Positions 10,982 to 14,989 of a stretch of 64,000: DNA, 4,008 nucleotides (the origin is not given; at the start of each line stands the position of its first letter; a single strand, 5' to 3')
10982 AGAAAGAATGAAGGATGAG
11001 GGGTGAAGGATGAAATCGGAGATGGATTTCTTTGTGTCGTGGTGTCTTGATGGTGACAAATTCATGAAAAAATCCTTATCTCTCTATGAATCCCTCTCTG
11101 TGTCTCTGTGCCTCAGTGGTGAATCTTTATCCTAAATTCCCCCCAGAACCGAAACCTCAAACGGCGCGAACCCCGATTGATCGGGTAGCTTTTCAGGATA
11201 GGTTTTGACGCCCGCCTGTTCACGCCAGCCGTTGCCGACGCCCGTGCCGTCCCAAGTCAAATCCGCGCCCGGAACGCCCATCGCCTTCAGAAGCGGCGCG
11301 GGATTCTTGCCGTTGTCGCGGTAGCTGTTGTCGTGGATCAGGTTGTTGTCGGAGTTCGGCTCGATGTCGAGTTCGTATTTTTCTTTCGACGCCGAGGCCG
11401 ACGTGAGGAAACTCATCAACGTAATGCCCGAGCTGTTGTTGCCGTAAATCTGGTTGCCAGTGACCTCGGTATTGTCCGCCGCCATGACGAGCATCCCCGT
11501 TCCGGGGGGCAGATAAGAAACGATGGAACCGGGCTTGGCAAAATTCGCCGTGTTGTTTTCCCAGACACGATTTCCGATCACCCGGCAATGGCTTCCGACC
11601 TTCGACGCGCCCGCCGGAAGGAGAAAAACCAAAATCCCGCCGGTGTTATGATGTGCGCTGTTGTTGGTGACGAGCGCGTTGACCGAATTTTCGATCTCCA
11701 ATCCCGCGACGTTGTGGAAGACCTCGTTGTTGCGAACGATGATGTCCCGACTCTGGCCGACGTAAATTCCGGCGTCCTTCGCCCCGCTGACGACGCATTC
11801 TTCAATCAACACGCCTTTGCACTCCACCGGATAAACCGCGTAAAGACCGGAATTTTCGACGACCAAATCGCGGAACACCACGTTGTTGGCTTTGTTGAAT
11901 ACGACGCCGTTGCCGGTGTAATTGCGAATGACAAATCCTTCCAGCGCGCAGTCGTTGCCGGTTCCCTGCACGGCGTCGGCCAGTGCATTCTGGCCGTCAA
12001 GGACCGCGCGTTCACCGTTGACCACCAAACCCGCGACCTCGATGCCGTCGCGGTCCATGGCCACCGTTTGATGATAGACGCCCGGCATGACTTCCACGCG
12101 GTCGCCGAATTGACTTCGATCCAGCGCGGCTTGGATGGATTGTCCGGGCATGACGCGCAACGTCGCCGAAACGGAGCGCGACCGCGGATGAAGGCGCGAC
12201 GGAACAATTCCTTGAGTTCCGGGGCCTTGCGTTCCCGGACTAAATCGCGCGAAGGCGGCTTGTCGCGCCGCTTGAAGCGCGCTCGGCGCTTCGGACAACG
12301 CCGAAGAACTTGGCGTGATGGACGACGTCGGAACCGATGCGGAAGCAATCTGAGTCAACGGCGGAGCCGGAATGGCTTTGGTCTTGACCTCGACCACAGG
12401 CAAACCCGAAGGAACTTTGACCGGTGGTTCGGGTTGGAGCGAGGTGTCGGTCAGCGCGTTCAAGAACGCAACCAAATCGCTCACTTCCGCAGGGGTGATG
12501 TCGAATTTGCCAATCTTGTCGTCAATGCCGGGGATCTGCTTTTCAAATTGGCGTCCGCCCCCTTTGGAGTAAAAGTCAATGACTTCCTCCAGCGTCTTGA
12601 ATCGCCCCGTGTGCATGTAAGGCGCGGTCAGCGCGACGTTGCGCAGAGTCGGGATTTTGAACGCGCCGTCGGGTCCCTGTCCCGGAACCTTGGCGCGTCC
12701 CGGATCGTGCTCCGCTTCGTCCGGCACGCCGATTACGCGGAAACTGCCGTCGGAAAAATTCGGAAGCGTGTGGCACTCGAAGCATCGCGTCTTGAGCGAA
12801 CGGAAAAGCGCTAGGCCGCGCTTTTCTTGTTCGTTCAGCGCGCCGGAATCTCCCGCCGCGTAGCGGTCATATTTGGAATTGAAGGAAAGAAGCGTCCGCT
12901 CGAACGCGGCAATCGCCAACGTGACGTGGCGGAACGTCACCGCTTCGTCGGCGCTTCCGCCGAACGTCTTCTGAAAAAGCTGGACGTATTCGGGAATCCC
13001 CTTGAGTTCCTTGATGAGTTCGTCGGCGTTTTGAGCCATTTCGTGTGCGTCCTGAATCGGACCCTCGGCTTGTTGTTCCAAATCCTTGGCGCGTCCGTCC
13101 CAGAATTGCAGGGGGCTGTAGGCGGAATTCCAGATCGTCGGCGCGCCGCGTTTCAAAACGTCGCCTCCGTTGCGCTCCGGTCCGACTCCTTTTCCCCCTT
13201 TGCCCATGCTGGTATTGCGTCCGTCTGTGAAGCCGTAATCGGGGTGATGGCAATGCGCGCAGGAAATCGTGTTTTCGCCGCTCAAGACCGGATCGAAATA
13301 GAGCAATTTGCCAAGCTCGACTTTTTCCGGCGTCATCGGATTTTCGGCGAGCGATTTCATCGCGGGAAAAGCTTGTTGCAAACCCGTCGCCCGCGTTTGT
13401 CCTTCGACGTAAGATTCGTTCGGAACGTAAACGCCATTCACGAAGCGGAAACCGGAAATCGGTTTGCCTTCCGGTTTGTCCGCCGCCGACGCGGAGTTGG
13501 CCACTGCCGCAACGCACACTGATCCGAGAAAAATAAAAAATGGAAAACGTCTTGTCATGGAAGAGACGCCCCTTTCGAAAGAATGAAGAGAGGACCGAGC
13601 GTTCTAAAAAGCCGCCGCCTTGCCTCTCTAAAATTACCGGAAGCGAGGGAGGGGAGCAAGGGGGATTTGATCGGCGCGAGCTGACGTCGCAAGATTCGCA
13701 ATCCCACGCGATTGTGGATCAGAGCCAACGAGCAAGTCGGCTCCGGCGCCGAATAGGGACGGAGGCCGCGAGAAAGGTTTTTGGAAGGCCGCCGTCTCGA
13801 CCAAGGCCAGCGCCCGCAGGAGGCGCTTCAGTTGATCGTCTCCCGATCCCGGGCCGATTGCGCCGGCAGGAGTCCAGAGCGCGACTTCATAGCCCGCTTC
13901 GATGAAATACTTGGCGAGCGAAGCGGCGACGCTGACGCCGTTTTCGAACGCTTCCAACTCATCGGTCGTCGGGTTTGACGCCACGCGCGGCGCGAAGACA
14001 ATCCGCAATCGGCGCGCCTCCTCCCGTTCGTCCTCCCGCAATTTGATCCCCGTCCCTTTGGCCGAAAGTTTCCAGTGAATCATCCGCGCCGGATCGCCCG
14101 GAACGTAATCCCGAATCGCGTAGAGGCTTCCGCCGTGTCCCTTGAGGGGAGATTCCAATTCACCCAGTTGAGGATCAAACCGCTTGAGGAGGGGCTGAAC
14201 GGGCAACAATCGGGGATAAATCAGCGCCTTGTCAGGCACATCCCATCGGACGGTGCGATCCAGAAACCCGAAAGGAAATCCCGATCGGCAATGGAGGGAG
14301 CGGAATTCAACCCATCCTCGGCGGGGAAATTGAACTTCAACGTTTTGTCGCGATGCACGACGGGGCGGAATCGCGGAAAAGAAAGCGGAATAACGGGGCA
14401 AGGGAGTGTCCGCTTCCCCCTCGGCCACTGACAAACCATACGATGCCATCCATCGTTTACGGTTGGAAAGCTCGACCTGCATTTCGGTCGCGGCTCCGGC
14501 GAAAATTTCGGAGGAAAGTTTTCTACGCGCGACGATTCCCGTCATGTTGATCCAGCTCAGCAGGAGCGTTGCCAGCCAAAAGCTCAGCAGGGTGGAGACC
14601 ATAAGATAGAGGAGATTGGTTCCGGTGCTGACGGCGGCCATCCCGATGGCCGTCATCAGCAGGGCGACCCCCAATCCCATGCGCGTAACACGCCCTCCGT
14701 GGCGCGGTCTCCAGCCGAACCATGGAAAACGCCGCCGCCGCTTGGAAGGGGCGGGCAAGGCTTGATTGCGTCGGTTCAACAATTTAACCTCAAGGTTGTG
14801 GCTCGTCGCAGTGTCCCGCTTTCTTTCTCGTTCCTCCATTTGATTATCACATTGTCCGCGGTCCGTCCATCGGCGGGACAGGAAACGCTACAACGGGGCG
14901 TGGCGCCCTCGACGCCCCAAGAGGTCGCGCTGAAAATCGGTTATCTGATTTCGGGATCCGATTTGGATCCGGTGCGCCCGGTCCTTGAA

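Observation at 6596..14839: Candidate undescribed secreted system: DUF58, di-haem MauG/CCP fused to beta-helix, two Cys-ladder beta-solenoids, stand-alone beta-helix paralogue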

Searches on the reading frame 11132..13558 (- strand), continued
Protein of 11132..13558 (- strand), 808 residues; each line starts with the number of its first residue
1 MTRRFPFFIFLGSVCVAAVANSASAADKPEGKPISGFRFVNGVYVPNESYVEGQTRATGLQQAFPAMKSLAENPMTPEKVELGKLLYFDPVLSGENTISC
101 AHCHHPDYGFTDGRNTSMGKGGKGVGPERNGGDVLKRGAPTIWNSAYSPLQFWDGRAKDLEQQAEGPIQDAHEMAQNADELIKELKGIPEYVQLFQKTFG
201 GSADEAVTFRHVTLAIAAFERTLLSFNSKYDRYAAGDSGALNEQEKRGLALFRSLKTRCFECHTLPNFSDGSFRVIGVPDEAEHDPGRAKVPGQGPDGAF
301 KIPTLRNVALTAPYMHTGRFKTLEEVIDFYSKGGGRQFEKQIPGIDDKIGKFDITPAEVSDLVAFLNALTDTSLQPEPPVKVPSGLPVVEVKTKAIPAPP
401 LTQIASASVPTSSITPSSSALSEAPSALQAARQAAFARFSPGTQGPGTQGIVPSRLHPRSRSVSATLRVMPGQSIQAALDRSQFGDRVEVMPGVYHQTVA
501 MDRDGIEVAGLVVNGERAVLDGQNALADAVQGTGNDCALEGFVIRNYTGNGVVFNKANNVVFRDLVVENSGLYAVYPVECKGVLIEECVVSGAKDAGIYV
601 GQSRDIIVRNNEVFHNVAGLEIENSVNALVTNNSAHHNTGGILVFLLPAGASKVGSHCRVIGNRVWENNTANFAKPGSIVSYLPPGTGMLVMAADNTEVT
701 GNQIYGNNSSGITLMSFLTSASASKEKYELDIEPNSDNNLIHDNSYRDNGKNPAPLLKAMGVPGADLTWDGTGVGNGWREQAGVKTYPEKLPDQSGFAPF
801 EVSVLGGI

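Call 32: find_related_loci(query=A1, collection=metagenome_contigs, flank=10000)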
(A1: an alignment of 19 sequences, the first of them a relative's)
Query A1 (808 aa) in metagenome_contigs; peptide patterns used: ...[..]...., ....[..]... (x = any residue, [..] = any of these).
600 stretches matched a pattern (row limit reached: there are more); 550 encode a relative of the query (tblastn E <= 1e-3); the best 80 are kept; 80 distinct loci.
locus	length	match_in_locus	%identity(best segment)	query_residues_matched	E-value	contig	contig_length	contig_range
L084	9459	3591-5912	65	10-797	0e+0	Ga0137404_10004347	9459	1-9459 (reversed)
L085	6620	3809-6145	65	9-801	0e+0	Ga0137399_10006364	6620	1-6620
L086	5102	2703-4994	66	20-797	0e+0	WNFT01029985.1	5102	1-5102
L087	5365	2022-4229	64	14-797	0e+0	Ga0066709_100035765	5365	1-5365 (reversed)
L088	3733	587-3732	56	34-792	0e+0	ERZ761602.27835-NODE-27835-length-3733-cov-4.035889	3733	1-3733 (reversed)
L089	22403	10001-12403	58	1-791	0e+0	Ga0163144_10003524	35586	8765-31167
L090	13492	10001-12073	52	57-795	0e+0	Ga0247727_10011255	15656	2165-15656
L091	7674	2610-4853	53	45-792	0e+0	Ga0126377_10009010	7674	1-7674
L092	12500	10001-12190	51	25-795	0e+0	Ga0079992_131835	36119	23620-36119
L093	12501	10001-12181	51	25-792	0e+0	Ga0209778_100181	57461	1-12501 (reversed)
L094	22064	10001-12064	53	60-795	0e+0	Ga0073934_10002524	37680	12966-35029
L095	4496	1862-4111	51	33-792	0e+0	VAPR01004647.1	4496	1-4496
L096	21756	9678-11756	50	55-795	0e+0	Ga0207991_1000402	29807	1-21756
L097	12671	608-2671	50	60-795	0e+0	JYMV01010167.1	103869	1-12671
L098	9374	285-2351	51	59-795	0e+0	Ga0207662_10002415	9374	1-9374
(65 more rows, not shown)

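Call 42: list_cluster_members(proteins=[P0002, P0003, P0008, P0010, P0123, P0124, P0126, P0034])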
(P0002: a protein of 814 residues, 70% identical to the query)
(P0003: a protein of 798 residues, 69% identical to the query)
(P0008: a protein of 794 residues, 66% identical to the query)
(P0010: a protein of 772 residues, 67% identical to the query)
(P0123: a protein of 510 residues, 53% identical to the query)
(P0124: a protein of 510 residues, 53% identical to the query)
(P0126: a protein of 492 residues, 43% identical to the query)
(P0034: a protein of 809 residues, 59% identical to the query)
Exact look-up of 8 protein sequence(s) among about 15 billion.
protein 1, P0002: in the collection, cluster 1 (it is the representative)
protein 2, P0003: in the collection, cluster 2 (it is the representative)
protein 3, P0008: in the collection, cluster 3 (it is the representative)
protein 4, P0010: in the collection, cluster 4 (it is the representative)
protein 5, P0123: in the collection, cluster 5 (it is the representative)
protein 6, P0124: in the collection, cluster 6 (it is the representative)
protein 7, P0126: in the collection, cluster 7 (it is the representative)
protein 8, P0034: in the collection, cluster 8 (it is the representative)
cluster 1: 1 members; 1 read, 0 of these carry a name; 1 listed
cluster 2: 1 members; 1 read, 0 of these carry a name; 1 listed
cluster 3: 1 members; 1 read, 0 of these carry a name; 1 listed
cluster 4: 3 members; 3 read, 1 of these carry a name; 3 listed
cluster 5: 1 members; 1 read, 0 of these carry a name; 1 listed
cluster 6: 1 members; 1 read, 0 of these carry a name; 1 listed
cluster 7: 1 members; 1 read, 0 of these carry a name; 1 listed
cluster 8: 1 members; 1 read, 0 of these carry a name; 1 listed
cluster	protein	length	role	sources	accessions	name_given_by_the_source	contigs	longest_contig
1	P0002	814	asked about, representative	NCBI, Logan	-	-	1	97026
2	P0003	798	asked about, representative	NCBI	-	-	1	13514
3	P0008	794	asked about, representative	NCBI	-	-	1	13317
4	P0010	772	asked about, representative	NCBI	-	-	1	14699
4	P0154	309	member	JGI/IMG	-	parallel beta-helix repeat protein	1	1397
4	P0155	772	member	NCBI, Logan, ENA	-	-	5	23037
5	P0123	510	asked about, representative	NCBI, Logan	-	-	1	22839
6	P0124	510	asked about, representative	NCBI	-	-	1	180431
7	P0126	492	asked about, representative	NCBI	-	-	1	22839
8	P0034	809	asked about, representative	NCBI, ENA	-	-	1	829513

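Call 43: find_encoding_contigs(protein=P0003, flank=10000, max_places=2)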
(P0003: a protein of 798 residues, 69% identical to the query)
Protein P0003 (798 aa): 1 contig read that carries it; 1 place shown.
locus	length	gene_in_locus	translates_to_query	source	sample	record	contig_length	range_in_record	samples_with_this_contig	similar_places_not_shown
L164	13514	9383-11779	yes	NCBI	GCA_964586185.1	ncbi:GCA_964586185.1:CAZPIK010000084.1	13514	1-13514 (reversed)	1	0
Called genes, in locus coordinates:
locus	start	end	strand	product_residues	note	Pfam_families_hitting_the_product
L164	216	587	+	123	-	PF03745:DUF309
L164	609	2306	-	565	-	PF03460:NIR_SIR_ferr, PF01077:NIR_SIR, PF03460:NIR_SIR_ferr (weak)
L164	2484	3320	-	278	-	-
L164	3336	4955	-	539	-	PF05593:RHS_repeat (faint), PF25023:TEN_YD-shell (weak)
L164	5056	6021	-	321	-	PF00561:Abhydrolase_1, PF12146:Hydrolase_4 (weak), PF12697:Abhydrolase_6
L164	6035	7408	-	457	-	-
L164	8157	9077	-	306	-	-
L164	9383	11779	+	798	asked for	PF03150:CCP_MauG, PF22842:Pel9A-like_beta_helix (weak), PF13229:Beta_helix, PF05048:NosD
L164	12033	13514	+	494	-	?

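Call 44: find_encoding_contigs(protein=P0008, flank=10000, max_places=2)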
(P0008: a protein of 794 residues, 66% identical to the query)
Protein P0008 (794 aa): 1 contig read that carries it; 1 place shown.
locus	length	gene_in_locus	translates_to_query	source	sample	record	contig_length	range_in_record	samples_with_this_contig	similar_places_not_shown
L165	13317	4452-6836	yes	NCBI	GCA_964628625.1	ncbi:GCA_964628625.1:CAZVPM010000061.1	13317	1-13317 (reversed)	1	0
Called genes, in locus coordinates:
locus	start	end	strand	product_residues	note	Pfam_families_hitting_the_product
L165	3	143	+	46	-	?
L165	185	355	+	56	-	-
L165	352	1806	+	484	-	PF07394:DUF1501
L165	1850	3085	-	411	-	-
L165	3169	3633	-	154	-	PF10825:DUF2752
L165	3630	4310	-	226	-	PF12773:DZR (faint), PF13248:Zn_ribbon_3 (faint)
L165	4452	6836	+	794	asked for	PF03150:CCP_MauG, PF22842:Pel9A-like_beta_helix (faint), PF05048:NosD, PF13229:Beta_helix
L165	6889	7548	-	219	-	PF00333:Ribosomal_S5, PF03719:Ribosomal_S5_C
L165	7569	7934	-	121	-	PF00861:Ribosomal_L18p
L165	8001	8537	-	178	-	PF00347:Ribosomal_L6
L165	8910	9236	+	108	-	PF04341:DUF485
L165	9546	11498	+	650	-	PF00474:SSF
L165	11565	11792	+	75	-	-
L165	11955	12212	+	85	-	-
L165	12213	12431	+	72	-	-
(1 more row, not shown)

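Call 71: search_protein_families(library=ncbifam, proteins=[P0071], max_evalue=0.00001)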
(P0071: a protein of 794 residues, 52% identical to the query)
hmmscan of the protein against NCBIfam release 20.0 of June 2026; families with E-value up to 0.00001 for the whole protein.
P0071 (794 aa): 6 families
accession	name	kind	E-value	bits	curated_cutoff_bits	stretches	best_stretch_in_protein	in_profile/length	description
TIGR04039.1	MXAN_0977_Heme2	hypoth_equivalog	9.8e-73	245.1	362.85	1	66-374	2-325/336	MbnH family di-heme enzyme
TIGR03791.1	TTQ_mauG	equivalog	3e-69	233.4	443.85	1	72-380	2-288/291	tryptophan tryptophylquinone biosynthesis enzyme MauG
TIGR03805.1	beta_helix_1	subfamily_domain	7.3e-68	228.9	141.5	1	478-756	1-290/314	parallel beta-helix domain-containing protein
TIGR03981.2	SAM_quin_mod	hypoth_equivalog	3.8e-40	138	340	2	186-331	212-358/411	His-Xaa-Ser system-associated MauG-like protein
TIGR04247.1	NosD_copper_fam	subfamily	2.6e-13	49.3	300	1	478-640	1-169/377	nitrous oxide reductase family maturation protein NosD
TIGR03804.1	para_beta_helix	repeat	4.8e-10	39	19.45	0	578-620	2-43/44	parallel beta-helix repeat protein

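Call 78: search_protein_families(library=padloc, proteins=[window:11132-13558:-], max_evalue=0.001)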
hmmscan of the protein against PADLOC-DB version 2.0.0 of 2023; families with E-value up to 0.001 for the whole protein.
window:11132-13558:- (808 aa): 0 families

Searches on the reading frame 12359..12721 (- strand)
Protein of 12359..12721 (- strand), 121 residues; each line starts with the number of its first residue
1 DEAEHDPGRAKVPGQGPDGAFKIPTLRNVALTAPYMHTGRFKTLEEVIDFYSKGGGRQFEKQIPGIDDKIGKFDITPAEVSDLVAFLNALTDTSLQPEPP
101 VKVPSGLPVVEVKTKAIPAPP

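Call 16: search_solved_structures(query=window:12359-12721:-, max_evalue=1, show_alignments=5)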
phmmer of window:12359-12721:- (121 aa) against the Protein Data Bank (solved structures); distinct sequences matched with E-value up to 1: 30.
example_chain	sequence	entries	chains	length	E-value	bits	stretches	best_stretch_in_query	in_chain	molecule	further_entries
6e1c_A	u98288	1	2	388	6.1e-17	65.5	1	14-107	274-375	Di-heme enzyme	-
4y5r_A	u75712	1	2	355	1e-09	42.2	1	13-63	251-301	Methylamine utilization protein MauG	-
3svw_A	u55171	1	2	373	1e-09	42.2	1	13-63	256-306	Methylamine utilization protein MauG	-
3sjl_A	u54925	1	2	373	1e-09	42.1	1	13-63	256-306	Methylamine utilization protein mauG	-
3sle_A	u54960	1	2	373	1e-09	42.1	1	13-63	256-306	Methylamine utilization protein MauG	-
3rn0_A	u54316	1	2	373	1e-09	42.1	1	13-63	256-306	Methylamine utilization protein MauG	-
3rn1_A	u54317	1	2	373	1e-09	42.1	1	13-63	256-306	Methylamine utilization protein MauG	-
3rlm_A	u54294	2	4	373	1e-09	42.1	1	13-63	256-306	Methylamine utilization protein MauG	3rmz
3l4m_A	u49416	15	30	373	1e-09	42.1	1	13-63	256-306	Methylamine utilization protein mauG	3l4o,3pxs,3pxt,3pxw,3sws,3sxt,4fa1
4o1q_A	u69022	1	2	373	1.1e-09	42.1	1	13-63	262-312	Methylamine utilization protein MauG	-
4l1q_A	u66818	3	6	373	1.1e-09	42.1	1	13-63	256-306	Methylamine utilization protein MauG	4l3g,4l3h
3orv_A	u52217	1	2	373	5.3e-09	39.8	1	13-63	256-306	Methylamine utilization protein mauG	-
3o5c_A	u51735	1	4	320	5.5e-09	39.8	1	8-106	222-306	Cytochrome c551 peroxidase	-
1iqc_A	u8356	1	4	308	7.6e-08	36.1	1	7-53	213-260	di-heme peroxidase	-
4aao_A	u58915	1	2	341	2.9e-06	31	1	6-93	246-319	CYTOCHROME C551 PEROXIDASE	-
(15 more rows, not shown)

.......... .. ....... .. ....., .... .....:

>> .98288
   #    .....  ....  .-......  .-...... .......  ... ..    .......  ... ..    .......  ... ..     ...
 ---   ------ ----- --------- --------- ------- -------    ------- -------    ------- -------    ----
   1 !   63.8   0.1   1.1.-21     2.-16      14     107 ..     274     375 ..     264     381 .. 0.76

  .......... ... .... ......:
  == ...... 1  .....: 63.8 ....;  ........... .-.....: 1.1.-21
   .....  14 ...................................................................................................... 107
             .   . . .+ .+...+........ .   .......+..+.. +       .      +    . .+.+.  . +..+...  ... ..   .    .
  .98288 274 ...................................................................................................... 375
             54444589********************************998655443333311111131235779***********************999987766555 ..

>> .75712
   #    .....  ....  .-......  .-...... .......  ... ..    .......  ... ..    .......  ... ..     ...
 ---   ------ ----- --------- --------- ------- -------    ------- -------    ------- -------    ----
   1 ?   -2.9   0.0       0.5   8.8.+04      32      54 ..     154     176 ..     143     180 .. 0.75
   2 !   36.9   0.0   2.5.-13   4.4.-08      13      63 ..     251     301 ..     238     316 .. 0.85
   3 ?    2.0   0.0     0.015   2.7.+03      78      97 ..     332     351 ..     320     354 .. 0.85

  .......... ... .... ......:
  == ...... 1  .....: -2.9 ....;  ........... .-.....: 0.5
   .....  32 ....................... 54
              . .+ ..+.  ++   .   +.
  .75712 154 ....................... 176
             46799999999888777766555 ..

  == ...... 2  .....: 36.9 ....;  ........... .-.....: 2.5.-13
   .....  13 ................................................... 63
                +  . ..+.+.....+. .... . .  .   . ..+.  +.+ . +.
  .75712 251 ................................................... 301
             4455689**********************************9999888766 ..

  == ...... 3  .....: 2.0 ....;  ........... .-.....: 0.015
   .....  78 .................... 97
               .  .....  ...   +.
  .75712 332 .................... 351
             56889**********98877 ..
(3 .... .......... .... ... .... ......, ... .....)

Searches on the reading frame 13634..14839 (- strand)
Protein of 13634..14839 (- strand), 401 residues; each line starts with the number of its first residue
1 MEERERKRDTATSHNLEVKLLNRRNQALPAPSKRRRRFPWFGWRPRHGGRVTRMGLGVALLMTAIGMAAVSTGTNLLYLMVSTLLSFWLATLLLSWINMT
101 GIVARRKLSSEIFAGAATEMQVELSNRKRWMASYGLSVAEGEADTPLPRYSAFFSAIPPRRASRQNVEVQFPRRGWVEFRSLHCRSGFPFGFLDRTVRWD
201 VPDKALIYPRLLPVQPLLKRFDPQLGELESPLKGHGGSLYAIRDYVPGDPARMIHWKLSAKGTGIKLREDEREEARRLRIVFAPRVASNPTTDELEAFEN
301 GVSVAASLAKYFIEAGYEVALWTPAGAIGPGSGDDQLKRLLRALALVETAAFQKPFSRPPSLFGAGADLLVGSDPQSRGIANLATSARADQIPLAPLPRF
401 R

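Call 4: search_protein_families(library=pfam, proteins=[window:13634-14839:-], max_evalue=0.01)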
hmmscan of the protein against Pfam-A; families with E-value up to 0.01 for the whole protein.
window:13634-14839:- (401 aa): 1 family
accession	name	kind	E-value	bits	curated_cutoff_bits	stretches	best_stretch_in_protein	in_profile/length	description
PF01882.25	DUF58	-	2.4e-07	30.6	23.4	1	242-359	2-117/216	Protein of unknown function DUF58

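Call 5: search_protein_families(library=ncbifam, proteins=[window:13634-14839:-], max_evalue=0.01)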
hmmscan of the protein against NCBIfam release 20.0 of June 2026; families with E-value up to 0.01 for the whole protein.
window:13634-14839:- (401 aa): 0 families

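Call 78: search_protein_families(library=padloc, proteins=[window:13634-14839:-], max_evalue=0.001)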
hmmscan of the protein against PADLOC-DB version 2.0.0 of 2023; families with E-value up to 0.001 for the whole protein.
window:13634-14839:- (401 aa): 0 families
